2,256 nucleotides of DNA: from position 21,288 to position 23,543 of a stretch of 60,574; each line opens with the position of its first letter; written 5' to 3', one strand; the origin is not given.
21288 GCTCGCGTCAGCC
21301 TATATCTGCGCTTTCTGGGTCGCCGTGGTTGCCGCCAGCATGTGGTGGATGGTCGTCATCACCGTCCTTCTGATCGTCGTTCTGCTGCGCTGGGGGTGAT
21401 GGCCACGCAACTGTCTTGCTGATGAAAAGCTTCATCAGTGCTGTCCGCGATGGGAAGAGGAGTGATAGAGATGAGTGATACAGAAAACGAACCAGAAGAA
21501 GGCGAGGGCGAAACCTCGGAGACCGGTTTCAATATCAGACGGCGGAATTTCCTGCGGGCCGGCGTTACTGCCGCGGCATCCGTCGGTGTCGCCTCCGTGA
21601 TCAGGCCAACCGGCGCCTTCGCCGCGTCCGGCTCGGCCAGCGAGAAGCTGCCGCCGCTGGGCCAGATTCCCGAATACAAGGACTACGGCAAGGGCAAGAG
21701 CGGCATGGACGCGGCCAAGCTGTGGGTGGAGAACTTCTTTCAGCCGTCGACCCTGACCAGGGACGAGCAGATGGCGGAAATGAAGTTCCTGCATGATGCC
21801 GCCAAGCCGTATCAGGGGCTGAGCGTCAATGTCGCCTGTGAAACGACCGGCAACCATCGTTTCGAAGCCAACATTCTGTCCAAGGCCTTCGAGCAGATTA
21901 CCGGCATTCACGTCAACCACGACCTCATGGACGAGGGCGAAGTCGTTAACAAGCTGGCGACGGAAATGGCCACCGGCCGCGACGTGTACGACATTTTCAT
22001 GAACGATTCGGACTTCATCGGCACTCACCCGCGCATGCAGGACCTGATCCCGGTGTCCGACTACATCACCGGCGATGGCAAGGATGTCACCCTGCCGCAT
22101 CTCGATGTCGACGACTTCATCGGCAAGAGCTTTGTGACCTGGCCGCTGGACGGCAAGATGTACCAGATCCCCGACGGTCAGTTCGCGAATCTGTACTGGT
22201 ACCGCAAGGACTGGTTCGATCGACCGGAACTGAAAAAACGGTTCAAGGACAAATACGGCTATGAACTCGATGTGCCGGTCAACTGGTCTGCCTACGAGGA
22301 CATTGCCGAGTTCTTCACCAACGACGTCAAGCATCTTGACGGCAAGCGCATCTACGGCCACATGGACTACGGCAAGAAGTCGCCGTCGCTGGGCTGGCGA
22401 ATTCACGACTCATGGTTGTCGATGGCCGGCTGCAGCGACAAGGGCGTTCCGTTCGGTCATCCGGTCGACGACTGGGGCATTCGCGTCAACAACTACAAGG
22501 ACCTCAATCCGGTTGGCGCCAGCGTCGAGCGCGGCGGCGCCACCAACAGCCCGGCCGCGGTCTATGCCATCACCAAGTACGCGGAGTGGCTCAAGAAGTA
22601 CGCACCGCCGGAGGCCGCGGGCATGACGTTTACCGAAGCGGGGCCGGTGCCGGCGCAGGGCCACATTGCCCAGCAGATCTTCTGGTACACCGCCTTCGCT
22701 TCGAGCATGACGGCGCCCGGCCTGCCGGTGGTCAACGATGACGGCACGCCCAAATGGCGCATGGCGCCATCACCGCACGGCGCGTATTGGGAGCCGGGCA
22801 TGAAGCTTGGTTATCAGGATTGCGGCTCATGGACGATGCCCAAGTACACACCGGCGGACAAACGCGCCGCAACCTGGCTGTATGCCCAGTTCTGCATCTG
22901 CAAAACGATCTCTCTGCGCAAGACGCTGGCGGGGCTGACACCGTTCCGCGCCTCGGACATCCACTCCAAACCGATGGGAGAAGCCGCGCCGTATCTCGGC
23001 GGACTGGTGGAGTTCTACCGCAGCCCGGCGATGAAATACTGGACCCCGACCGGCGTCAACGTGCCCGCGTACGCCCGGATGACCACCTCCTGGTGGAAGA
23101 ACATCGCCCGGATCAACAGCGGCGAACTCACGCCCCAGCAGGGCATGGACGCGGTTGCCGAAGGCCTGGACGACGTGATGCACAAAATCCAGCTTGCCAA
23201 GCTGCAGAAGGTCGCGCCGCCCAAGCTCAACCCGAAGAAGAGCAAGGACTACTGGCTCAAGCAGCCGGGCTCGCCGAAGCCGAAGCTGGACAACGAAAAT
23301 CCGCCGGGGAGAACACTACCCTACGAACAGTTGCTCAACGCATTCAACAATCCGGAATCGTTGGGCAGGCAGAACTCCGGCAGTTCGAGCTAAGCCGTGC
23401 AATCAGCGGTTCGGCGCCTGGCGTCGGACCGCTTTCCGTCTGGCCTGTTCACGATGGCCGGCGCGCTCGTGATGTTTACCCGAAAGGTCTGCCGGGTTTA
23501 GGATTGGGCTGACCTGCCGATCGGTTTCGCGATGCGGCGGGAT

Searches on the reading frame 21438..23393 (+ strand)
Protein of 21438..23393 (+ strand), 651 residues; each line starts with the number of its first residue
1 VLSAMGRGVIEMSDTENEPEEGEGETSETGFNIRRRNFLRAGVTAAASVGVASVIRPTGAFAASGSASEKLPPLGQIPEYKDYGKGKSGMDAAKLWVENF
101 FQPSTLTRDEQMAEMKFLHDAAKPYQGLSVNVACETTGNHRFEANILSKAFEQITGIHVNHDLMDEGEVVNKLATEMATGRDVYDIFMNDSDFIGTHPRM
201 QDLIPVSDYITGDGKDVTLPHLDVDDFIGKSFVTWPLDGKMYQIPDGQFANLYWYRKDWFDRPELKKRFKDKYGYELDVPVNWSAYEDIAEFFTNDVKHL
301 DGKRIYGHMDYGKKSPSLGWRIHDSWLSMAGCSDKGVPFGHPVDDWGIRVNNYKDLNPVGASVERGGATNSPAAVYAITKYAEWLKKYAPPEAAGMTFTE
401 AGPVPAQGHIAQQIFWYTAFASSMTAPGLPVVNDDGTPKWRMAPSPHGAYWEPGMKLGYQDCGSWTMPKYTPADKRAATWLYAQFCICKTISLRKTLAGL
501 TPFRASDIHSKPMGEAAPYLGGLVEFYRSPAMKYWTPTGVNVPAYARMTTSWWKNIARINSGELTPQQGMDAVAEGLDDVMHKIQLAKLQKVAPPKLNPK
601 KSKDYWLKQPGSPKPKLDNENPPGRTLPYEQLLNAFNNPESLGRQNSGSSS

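Call 88: search_protein_families(library=pfam, proteins=[window:21438-23393:+], max_evalue=0.00001)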
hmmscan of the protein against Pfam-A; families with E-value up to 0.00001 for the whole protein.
window:21438-23393:+ (651 aa): 2 families
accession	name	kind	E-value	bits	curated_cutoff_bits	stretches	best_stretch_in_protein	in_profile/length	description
PF01547.30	SBP_bac_1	-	2.6e-15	57.7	26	1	147-284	14-132/307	Bacterial extracellular solute-binding protein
PF13416.11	SBP_bac_8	-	1.6e-09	38.5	27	1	149-489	4-246/279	Bacterial extracellular solute-binding protein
